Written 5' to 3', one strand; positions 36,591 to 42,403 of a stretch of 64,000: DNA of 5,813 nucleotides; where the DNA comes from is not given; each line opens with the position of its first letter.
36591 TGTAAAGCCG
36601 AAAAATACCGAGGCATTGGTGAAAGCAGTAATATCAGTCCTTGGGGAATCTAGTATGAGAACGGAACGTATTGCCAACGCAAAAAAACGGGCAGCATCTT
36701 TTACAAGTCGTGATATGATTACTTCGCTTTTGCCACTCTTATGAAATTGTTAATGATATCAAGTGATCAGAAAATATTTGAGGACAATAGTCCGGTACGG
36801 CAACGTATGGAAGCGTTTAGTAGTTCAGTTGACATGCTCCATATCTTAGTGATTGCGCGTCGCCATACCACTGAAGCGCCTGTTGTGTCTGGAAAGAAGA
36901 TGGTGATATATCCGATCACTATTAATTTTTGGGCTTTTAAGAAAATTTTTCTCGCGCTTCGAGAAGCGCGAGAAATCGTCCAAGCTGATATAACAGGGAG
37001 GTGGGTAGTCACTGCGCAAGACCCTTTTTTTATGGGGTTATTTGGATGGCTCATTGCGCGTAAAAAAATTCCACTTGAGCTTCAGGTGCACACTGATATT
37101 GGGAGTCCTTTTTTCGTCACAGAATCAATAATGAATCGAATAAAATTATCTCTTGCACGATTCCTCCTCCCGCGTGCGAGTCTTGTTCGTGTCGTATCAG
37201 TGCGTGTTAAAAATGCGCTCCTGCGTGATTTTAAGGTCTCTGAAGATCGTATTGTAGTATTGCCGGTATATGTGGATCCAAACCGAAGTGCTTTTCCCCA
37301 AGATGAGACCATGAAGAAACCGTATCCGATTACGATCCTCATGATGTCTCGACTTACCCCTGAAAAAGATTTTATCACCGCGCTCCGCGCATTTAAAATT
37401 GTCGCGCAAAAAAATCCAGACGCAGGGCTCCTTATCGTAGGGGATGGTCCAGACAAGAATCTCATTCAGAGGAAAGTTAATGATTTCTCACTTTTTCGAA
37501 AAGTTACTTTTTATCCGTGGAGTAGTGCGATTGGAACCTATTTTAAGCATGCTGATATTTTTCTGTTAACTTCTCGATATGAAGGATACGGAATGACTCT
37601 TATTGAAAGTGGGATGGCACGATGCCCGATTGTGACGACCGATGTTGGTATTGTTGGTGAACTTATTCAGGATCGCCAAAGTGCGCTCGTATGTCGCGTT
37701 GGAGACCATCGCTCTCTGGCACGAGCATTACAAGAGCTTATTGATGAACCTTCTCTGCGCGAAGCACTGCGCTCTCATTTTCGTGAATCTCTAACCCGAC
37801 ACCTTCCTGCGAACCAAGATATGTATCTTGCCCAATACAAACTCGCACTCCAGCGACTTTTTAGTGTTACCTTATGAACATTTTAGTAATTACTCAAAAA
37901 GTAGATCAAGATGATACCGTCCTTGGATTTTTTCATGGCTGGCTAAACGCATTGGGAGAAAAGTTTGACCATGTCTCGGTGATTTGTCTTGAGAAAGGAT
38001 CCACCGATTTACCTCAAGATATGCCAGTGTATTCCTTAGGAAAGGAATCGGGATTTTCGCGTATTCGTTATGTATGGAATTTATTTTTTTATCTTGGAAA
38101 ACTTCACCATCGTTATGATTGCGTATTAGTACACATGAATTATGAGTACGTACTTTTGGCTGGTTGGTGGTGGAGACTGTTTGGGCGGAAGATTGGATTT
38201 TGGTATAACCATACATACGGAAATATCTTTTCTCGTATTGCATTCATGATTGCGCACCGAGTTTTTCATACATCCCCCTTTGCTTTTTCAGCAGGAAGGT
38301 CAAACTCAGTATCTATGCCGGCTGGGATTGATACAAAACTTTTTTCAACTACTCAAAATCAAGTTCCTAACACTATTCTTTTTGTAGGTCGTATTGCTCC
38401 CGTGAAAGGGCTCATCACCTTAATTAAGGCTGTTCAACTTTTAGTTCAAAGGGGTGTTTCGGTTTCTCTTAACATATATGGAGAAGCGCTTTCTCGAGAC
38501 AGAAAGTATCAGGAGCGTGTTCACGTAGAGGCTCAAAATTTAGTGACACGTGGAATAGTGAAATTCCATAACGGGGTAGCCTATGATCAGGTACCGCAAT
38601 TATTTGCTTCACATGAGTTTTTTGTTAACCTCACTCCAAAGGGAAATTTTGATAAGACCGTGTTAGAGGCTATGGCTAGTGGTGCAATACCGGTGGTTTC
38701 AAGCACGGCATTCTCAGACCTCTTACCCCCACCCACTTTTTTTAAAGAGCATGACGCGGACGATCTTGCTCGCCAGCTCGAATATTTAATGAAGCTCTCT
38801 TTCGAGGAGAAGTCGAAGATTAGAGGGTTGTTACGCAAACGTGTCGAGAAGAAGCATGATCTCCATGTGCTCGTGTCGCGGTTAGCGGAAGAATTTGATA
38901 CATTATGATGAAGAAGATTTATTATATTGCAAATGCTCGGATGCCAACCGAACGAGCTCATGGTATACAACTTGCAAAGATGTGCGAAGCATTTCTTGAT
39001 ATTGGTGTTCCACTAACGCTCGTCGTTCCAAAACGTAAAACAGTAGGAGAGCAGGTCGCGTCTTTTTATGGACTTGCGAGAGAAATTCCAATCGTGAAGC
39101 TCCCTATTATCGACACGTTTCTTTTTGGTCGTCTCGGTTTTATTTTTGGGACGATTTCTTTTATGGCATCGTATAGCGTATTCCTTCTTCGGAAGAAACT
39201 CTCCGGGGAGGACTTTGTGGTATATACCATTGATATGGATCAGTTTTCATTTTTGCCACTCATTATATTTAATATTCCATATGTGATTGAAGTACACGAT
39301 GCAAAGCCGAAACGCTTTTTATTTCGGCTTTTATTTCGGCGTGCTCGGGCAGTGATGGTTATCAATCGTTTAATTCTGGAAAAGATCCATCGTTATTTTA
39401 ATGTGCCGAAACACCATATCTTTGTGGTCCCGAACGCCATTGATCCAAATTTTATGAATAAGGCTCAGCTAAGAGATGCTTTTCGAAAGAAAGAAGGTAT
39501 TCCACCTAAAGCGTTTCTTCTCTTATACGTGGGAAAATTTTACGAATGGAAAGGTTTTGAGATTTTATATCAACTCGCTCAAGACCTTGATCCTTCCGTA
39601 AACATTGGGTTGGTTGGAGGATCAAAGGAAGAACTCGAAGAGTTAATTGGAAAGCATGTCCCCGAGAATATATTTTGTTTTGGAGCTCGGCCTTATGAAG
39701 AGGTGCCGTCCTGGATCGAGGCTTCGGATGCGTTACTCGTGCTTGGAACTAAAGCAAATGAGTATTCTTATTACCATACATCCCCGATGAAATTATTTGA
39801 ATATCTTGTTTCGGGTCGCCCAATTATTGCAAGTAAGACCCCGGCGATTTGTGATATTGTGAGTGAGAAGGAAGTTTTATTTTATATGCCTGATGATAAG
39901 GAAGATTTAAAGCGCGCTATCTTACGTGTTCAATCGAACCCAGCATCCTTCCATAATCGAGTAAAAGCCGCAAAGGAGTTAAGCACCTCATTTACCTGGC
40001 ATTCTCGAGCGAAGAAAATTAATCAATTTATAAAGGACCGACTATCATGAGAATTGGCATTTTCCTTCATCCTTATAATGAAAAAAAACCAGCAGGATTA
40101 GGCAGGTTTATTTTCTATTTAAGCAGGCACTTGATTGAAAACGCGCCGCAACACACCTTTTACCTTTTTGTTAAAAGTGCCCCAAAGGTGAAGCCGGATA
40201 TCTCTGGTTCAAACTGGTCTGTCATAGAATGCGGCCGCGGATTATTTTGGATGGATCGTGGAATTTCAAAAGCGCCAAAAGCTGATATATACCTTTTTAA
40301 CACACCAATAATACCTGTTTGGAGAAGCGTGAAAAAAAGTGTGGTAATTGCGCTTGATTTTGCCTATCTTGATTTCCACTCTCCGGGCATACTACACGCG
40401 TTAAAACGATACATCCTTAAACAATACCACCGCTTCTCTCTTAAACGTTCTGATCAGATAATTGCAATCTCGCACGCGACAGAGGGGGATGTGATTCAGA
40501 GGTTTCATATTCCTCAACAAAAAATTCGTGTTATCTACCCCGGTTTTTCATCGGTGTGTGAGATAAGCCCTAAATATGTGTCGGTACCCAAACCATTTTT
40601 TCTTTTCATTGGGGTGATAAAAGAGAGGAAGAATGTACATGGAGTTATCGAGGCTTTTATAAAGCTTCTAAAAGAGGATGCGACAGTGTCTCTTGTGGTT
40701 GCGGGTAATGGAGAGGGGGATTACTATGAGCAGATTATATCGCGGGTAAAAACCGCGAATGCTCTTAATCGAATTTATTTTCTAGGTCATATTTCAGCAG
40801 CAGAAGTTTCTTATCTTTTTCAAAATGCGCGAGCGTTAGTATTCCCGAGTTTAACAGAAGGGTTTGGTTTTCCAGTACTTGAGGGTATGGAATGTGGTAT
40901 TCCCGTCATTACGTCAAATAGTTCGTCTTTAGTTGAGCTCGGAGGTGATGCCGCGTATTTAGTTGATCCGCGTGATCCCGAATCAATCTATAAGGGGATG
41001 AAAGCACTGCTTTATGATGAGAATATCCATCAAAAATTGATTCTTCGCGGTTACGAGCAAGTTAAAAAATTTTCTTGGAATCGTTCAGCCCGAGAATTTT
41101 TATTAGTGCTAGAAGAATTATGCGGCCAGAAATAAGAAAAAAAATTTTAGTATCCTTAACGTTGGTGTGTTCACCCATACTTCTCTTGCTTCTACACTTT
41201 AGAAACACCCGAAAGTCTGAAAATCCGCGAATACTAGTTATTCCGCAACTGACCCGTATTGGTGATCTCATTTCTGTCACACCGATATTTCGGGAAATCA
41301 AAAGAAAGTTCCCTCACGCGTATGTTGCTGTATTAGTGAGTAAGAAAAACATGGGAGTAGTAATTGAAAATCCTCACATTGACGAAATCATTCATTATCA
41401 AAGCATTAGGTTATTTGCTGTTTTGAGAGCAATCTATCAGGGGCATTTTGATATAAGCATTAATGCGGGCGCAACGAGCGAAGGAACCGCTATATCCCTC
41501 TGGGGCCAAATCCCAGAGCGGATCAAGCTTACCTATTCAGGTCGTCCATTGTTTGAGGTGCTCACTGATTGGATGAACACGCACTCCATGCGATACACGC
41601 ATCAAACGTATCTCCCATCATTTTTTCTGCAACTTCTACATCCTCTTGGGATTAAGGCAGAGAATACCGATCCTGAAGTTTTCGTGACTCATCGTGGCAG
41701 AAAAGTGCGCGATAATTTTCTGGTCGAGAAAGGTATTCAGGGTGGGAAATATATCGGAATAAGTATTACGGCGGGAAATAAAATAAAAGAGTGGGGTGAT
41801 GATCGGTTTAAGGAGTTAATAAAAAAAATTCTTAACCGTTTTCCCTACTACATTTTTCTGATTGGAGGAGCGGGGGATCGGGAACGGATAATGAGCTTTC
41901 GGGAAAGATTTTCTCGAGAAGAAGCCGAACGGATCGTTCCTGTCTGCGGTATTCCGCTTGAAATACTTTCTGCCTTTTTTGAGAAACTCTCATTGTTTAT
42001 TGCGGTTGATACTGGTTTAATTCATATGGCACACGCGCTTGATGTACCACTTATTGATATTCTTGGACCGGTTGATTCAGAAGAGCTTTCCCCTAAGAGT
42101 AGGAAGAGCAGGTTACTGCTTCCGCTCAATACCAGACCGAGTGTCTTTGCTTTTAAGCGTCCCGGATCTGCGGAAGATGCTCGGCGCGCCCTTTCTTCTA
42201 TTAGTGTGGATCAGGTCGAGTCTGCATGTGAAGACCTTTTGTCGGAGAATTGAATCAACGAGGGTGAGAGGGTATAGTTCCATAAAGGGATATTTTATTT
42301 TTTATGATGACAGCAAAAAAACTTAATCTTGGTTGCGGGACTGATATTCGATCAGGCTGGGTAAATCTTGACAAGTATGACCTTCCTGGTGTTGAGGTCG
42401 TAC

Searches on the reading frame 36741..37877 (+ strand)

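Call 8: search_protein_families(library=pfam, proteins=[window:36741-37877:+], max_evalue=0.001)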
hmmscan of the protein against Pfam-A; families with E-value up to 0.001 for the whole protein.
window:36741-37877:+ (378 aa): 5 families
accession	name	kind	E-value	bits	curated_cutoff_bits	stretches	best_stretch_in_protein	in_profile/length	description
PF00534.26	Glycos_transf_1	-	1.7e-32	112.8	26.4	1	195-345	14-167/172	Glycosyl transferases group 1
PF13692.12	Glyco_trans_1_4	-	6.8e-26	91.7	27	1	198-335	3-141/142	Glycosyl transferases group 1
PF20706.3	GT4-conflict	-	3.8e-09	36.5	26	1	139-351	140-372/385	Family 4 Glycosyltransferase in conflict systems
PF13439.12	Glyco_transf_4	-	5.3e-09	36.8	28.5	1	58-182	46-170/170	Glycosyltransferase Family 4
PF13579.12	Glyco_trans_4_4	-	0.00013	22.8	29.7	1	89-175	74-156/158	Glycosyl transferase 4-like domain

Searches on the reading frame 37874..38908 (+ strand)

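Call 8: search_protein_families(library=pfam, proteins=[window:37874-38908:+], max_evalue=0.001)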
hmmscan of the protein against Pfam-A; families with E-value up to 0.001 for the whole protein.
window:37874-38908:+ (344 aa): 3 families
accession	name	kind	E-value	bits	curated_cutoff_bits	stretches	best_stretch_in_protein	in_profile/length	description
PF00534.26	Glycos_transf_1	-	3.6e-16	59.6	26.4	1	157-311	7-160/172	Glycosyl transferases group 1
PF13692.12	Glyco_trans_1_4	-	3.3e-15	57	27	1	166-306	2-140/142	Glycosyl transferases group 1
PF13524.12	Glyco_trans_1_2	-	1.1e-07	32.3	25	1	198-331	16-136/144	Glycosyl transferase-like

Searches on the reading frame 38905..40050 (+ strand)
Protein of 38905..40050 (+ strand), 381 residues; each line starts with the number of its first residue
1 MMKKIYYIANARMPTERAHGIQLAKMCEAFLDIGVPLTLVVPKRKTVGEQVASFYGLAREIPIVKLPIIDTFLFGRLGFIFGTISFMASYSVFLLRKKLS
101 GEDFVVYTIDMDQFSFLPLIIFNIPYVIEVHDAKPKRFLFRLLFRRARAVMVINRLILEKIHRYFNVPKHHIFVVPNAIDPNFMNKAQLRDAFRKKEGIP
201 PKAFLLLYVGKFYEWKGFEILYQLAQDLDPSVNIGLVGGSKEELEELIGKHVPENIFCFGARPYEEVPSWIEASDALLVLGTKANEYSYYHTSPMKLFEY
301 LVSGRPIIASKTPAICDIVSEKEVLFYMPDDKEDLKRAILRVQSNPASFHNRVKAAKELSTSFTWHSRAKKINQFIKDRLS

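Call 8: search_protein_families(library=pfam, proteins=[window:38905-40050:+], max_evalue=0.001)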
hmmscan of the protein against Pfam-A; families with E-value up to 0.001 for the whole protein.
window:38905-40050:+ (381 aa): 5 families
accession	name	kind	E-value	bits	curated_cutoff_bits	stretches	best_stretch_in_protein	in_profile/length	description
PF00534.26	Glycos_transf_1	-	1.7e-18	67.2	26.4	1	191-358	3-171/172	Glycosyl transferases group 1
PF13692.12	Glyco_trans_1_4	-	3.3e-14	53.8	27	1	205-343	3-140/142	Glycosyl transferases group 1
PF13524.12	Glyco_trans_1_2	-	8.3e-07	29.5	25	1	255-372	28-142/144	Glycosyl transferase-like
PF13439.12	Glyco_transf_4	-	2.2e-06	28.2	28.5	1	122-182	95-169/170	Glycosyltransferase Family 4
PF13579.12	Glyco_trans_4_4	-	0.00016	22.5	29.7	1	123-177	94-157/158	Glycosyl transferase 4-like domain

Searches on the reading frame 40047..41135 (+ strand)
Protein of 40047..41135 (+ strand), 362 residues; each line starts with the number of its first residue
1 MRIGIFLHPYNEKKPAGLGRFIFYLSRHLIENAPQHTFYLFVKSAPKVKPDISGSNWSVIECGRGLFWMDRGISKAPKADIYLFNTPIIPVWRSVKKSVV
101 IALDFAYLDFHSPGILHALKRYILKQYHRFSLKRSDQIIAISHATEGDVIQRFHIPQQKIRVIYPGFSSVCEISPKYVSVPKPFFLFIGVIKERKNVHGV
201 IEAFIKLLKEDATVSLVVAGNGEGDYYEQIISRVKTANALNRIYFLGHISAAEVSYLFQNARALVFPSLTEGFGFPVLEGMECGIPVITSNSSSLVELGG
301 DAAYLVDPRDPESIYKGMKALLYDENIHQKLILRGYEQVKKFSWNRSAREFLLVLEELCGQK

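Call 3: search_protein_families(library=pfam, proteins=[window:40047-41135:+], max_evalue=0.01)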
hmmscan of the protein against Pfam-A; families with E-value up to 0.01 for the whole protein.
window:40047-41135:+ (362 aa): 6 families
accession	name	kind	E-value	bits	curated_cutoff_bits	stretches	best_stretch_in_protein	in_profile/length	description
PF00534.26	Glycos_transf_1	-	2.6e-34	118.7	26.4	1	181-337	14-171/172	Glycosyl transferases group 1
PF13692.12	Glyco_trans_1_4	-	1.4e-26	93.9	27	1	183-323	2-141/142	Glycosyl transferases group 1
PF13439.12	Glyco_transf_4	-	2.2e-10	41.3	28.5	1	110-166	109-165/170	Glycosyltransferase Family 4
PF20706.3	GT4-conflict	-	5e-09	36.1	26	1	136-298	148-319/385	Family 4 Glycosyltransferase in conflict systems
PF13524.12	Glyco_trans_1_2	-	3.3e-05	24.3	25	1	202-352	3-143/144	Glycosyl transferase-like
PF13579.12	Glyco_trans_4_4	-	0.00031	21.5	29.7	1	107-166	103-158/158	Glycosyl transferase 4-like domain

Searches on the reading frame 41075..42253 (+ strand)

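Call 3: search_protein_families(library=pfam, proteins=[window:41075-42253:+], max_evalue=0.01)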
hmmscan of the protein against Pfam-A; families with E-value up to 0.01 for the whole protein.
window:41075-42253:+ (392 aa): 1 family
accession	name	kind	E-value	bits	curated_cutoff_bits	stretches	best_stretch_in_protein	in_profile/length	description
PF01075.23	Glyco_transf_9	-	9.5e-18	64.8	22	1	115-348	3-227/247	Glycosyltransferase family 9 (heptosyltransferase)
